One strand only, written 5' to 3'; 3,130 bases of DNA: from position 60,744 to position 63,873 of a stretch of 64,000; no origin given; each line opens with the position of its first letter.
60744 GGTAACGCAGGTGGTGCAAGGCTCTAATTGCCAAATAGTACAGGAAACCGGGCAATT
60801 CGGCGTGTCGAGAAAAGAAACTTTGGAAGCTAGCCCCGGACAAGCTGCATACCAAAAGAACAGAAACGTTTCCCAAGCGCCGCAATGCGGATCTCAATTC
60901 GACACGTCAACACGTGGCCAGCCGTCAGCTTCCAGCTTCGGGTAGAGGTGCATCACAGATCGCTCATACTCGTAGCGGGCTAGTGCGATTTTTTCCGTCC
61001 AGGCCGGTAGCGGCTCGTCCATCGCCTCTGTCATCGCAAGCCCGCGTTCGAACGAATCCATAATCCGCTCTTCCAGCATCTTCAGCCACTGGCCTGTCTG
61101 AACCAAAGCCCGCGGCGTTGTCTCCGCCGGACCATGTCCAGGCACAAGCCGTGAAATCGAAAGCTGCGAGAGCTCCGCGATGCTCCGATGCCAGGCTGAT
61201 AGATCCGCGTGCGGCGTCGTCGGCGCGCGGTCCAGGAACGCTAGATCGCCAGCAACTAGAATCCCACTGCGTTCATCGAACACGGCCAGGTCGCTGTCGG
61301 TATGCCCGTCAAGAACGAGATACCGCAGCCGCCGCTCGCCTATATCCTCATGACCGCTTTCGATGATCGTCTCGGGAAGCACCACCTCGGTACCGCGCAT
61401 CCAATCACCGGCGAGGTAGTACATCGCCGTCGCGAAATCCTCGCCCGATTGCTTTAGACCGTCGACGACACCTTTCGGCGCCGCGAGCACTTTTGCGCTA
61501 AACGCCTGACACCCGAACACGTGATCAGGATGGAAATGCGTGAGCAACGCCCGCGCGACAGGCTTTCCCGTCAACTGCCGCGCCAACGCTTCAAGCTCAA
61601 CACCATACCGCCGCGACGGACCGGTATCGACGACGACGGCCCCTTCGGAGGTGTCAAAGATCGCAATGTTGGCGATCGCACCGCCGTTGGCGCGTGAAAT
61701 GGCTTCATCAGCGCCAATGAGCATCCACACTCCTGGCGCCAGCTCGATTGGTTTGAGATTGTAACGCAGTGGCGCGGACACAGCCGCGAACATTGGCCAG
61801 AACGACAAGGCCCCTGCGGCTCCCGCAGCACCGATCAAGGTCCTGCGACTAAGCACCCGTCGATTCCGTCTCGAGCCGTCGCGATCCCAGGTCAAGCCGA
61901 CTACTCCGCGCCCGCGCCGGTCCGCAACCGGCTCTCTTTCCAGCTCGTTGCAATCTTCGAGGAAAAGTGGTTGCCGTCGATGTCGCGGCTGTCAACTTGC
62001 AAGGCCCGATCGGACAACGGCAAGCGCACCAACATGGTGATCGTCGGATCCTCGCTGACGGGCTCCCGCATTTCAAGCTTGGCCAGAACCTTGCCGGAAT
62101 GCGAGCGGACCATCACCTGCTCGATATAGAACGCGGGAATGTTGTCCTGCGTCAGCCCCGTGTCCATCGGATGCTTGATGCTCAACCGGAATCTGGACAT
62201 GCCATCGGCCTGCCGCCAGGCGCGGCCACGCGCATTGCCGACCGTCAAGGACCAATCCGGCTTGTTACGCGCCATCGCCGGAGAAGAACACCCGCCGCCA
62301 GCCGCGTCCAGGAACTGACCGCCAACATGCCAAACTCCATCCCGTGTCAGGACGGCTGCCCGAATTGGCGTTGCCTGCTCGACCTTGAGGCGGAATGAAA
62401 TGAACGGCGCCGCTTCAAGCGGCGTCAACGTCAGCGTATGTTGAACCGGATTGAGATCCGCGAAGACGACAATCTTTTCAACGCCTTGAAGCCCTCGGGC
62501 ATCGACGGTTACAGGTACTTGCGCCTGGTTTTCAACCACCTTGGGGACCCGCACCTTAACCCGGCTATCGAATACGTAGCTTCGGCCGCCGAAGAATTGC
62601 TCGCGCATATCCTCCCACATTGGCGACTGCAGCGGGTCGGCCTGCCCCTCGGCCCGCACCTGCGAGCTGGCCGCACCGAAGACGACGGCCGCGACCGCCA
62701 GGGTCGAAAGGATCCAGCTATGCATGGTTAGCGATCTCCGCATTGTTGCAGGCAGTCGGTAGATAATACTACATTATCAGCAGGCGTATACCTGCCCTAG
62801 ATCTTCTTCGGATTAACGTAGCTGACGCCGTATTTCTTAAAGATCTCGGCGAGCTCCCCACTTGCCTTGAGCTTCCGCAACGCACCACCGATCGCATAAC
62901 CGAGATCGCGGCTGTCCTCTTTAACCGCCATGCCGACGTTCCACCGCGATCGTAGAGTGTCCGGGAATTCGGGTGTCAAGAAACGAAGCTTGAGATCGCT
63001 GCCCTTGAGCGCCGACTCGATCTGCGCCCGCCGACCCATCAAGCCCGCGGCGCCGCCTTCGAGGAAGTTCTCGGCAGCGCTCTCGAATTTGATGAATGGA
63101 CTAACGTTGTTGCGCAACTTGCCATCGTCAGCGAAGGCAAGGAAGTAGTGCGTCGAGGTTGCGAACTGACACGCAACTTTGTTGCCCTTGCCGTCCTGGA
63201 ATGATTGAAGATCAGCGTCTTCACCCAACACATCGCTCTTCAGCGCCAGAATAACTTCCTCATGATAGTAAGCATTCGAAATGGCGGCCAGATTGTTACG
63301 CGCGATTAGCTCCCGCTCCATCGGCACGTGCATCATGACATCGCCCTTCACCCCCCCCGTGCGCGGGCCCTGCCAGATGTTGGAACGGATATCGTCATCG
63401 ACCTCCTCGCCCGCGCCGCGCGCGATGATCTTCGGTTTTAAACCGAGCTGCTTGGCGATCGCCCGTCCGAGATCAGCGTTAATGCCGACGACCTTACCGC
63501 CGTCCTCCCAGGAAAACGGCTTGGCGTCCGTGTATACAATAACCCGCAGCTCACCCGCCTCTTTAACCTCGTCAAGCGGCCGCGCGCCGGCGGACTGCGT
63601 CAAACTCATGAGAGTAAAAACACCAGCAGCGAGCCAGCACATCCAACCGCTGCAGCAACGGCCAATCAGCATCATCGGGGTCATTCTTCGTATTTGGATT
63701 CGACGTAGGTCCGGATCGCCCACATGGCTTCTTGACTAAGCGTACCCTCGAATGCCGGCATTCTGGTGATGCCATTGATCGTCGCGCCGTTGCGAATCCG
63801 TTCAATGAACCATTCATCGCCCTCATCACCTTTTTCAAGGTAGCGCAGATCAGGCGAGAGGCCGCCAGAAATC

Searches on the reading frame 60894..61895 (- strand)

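Call 16: search_protein_families(library=ncbifam, proteins=[window:60894-61895:-], max_evalue=0.00001)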
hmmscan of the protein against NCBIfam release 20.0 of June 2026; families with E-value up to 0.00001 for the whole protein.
window:60894-61895:- (333 aa): 7 families
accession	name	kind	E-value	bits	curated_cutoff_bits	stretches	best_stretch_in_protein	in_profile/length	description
TIGR04558.1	SoxH_rel_PQQ_1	hypoth_equivalog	3.3e-111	370.9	300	1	43-324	2-283/285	quinoprotein relay system zinc metallohydrolase 1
TIGR04559.1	SoxH_rel_PQQ_2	hypoth_equivalog_domain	3.3e-52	177.7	280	1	50-322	5-281/283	quinoprotein relay system zinc metallohydrolase 2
NF047975.1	blaPYX_B1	exception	1e-12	47.9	473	1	51-258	42-232/245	PYX family subclass B1 metallo-beta-lactamase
NF047964.1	blaMYX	exception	2.2e-12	46.9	520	1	51-264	57-253/261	MYX family subclass B1 metallo-beta-lactamase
NF033088.2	bla_subclass_B1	equivalog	3.8e-12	46.3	200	1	46-266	5-211/217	subclass B1 metallo-beta-lactamase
NF047974.1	blaCOR_B1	exception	4.3e-11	42.5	450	1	51-137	41-124/245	COR family subclass B1 metallo-beta-lactamase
NF012229.1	bla_class_B_core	domain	6.7e-07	29.6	100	1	79-139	19-81/139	metallo-beta-lactamase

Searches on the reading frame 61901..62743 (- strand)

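Call 16: search_protein_families(library=ncbifam, proteins=[window:61901-62743:-], max_evalue=0.00001)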
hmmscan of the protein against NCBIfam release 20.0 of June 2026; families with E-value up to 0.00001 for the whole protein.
window:61901-62743:- (280 aa): 3 families
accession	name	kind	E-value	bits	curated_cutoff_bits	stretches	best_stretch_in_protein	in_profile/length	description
TIGR04557.1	fuse_rel_SoxYZ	equivalog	7.7e-64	215.1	140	1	43-261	1-226/226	quinoprotein dehydrogenase-associated SoxYZ-like carrier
TIGR04488.1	SoxY_true_GGCGG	equivalog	1.3e-16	61.3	125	1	13-152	13-147/149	thiosulfate oxidation carrier protein SoxY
TIGR04490.1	SoxZ_true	equivalog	2.6e-10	40.1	76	1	178-263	6-95/98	thiosulfate oxidation carrier complex protein SoxZ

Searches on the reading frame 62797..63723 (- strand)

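Call 16: search_protein_families(library=ncbifam, proteins=[window:62797-63723:-], max_evalue=0.00001)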
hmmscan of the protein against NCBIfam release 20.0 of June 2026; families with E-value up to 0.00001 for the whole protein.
window:62797-63723:- (308 aa): 4 families
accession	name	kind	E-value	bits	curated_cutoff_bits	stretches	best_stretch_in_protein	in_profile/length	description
TIGR01096.1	3A0103s03R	subfamily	2e-11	43.9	256.35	1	168-298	118-249/250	lysine/arginine/ornithine ABC transporter substrate-binding protein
NF008426.0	PRK11260.1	equivalog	1.4e-10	40.9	312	1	29-99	13-84/266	cystine ABC transporter substrate-binding protein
TIGR02995.1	ectoine_ehuB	equivalog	5.8e-09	35.6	190.9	0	39-96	14-72/275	ectoine/hydroxyectoine ABC transporter substrate-binding protein EhuB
NF007029.0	PRK09495.1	equivalog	1.6e-07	31.4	303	0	56-98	22-66/248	glutamine ABC transporter substrate-binding protein GlnH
